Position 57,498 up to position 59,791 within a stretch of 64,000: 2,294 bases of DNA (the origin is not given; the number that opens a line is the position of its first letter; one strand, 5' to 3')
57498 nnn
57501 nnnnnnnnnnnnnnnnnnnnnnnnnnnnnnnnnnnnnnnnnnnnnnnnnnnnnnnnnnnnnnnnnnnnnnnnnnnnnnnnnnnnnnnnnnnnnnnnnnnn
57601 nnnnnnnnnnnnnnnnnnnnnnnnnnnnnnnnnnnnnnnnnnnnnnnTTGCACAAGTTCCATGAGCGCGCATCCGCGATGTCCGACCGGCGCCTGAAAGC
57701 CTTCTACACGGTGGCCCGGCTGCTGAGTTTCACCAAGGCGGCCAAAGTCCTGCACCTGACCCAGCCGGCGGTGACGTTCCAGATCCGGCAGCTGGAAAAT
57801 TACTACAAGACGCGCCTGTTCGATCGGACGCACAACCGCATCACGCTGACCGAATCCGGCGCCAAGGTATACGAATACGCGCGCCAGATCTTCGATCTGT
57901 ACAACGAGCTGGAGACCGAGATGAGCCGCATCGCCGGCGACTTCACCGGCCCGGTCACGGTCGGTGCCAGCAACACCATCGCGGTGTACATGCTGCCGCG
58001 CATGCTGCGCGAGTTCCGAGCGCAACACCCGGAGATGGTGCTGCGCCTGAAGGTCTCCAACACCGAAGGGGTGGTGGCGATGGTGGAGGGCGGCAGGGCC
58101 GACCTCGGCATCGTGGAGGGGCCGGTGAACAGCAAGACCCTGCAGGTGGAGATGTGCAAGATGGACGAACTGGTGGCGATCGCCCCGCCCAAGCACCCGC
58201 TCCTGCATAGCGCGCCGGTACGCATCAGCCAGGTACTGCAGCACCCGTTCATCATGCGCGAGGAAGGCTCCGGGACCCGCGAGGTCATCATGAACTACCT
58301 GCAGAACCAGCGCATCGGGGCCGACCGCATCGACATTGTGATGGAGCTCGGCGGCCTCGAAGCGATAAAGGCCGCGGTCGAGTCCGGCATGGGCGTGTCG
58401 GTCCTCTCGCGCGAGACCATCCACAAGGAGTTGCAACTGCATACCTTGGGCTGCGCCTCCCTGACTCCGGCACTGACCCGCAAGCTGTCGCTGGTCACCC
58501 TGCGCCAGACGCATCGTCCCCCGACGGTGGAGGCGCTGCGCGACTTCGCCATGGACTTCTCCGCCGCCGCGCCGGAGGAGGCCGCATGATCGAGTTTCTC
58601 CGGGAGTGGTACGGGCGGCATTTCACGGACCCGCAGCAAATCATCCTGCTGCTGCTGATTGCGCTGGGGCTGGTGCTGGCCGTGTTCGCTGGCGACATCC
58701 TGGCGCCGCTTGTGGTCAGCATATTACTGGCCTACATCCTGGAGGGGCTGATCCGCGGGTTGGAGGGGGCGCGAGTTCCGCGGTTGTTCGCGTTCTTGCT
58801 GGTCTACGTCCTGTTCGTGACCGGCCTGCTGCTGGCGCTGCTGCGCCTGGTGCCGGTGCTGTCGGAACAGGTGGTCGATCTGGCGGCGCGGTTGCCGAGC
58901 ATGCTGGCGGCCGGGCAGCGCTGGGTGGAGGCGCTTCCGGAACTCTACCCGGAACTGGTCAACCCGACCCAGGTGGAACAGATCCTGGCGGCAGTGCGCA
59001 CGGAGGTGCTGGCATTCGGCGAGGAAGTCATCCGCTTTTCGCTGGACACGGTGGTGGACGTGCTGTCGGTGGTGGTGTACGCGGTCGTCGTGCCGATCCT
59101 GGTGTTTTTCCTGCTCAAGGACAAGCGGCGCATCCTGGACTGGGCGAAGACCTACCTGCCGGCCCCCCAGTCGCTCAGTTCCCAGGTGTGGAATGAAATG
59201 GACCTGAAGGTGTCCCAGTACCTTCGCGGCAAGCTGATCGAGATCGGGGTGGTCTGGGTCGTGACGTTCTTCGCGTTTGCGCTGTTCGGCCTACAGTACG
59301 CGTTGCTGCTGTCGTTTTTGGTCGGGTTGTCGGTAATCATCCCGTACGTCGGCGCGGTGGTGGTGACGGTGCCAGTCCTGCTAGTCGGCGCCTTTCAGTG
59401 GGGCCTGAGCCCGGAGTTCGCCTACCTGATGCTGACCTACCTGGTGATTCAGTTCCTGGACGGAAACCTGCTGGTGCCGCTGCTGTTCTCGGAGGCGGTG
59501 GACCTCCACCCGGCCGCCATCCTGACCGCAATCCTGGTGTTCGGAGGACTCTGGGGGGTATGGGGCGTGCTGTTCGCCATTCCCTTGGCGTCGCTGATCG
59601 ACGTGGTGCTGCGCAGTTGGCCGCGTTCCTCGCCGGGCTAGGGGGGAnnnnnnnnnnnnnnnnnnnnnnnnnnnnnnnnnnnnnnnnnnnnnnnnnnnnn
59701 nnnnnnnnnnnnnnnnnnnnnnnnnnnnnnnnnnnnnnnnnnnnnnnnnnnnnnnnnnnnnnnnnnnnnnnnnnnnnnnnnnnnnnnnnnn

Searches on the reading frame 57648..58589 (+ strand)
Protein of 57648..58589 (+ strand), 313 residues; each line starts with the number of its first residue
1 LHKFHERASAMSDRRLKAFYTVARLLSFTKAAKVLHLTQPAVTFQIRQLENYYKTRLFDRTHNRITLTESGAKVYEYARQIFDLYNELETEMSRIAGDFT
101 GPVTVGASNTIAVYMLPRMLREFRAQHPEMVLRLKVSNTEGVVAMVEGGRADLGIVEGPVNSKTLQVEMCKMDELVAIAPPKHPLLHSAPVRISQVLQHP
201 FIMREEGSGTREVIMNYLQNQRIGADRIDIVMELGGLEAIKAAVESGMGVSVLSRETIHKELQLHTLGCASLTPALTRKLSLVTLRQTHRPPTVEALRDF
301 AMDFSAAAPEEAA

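Call 4: search_protein_families(library=pfam, proteins=[window:57648-58589:+], max_evalue=0.01)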
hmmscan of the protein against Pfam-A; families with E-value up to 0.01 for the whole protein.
window:57648-58589:+ (313 aa): 4 families
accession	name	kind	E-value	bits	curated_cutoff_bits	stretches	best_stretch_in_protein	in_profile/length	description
PF03466.25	LysR_substrate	-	1.1e-49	169.2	28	1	98-302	3-205/209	LysR substrate binding domain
PF00126.33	HTH_1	-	8.7e-21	74.1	26.6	1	14-71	2-59/60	Bacterial regulatory helix-turn-helix protein, lysR family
PF12849.12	PBP_like_2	-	7.5e-06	26.3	27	1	102-295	11-228/267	PBP superfamily domain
PF12727.12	PBP_like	-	4.7e-05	23.1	27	1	201-261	96-157/193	PBP superfamily domain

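Call 5: search_protein_families(library=ncbifam, proteins=[window:57648-58589:+], max_evalue=0.01)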
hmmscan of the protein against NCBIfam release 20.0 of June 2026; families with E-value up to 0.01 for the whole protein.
window:57648-58589:+ (313 aa): 56 families (the best 25 are shown)
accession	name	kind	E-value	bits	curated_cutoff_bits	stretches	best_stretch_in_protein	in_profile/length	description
NF040786.1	LysR_Sec_metab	equivalog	1.9e-72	243.8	250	1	11-301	1-294/298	selenium metabolism-associated LysR family transcriptional regulator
NF040889.1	trans_reg_YeiE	equivalog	6.5e-61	206.1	480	1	12-299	4-284/288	DNA-binding transcriptional regulator YeiE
NF008095.0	PRK10837.1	subfamily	2e-57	194.7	281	1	13-297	5-282/290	LysR family transcriptional regulator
TIGR03339.1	phn_lysR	subfamily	1.1e-52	179.1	341.1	1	16-289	2-269/279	aminoethylphosphonate catabolism associated LysR family transcriptional regulator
NF045990.1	TransRegCbbRRhodb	equivalog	2.1e-50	171.5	450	1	7-304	2-299/304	LysR family regulator CbbR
NF053705.1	TransRegGltCGpos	equivalog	1.8e-40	139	350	1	11-304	1-292/300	glutamate biosynthesis transcriptional regulator GltC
NF047520.1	trans_act_CidR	equivalog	1.7e-39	135.8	415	1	13-266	3-252/292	cidABC operon transcriptional activator CidR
NF008722.0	PRK11716.1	equivalog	1.8e-35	122.4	246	1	11-258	1-246/293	HTH-type transcriptional activator IlvY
NF008416.0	PRK11242.1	equivalog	2.1e-34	119.2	277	1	12-305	2-291/300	transcriptional regulator CynR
NF041036.1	decaheme_TF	subfamily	7.4e-34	117.6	210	1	11-267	1-257/301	multiheme cytochrome-associated LysR family transcriptional regulator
NF045775.1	acetoin_reg_AlsR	exception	7.6e-33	114.2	430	1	11-264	1-252/290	acetoin biosynthesis transcriptional regulator AlsR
NF009327.0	PRK12684.1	subfamily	2.2e-31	109.2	402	1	23-260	14-250/313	CysB family HTH-type transcriptional regulator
NF047711.1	PutUtilRegPtrR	equivalog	1.1e-30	106.8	400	1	15-299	5-280/283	putrescine utilization regulator PtrR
NF008352.0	PRK11139.1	subfamily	4.4e-30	104.8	288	1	16-303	11-290/305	transcriptional regulator GcvA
NF007385.0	PRK09906.1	equivalog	7.6e-30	104.1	356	1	11-253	1-241/296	DNA-binding transcriptional regulator HcaR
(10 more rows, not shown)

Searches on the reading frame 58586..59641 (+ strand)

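Call 4: search_protein_families(library=pfam, proteins=[window:58586-59641:+], max_evalue=0.01)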
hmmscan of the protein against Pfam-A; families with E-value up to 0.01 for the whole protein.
window:58586-59641:+ (351 aa): 1 family
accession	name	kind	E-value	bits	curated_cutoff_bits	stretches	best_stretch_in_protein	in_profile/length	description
PF01594.21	AI-2E_transport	-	1.9e-66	224.9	34.3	1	19-345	2-326/327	AI-2E family transporter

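Call 5: search_protein_families(library=ncbifam, proteins=[window:58586-59641:+], max_evalue=0.01)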
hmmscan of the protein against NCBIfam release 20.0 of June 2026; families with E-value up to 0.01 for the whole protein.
window:58586-59641:+ (351 aa): 4 families
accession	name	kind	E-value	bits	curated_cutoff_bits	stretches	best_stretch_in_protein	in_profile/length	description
TIGR02872.1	spore_ytvI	equivalog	1.3e-27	97.1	198.15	1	18-334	2-328/341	sporulation integral membrane protein YtvI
NF045801.1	efflux_ABUW_0982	equivalog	1.5e-22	80.1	675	1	18-343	8-341/392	chloramphenicol efflux transporter CxpE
NF008930.0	PRK12287.1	subfamily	3.7e-12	46.5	318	1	20-343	15-326/344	AI-2E family transporter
TIGR02602.1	8TM_EpsH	subfamily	0.0099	15.4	105.55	1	18-102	39-123/241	exosortase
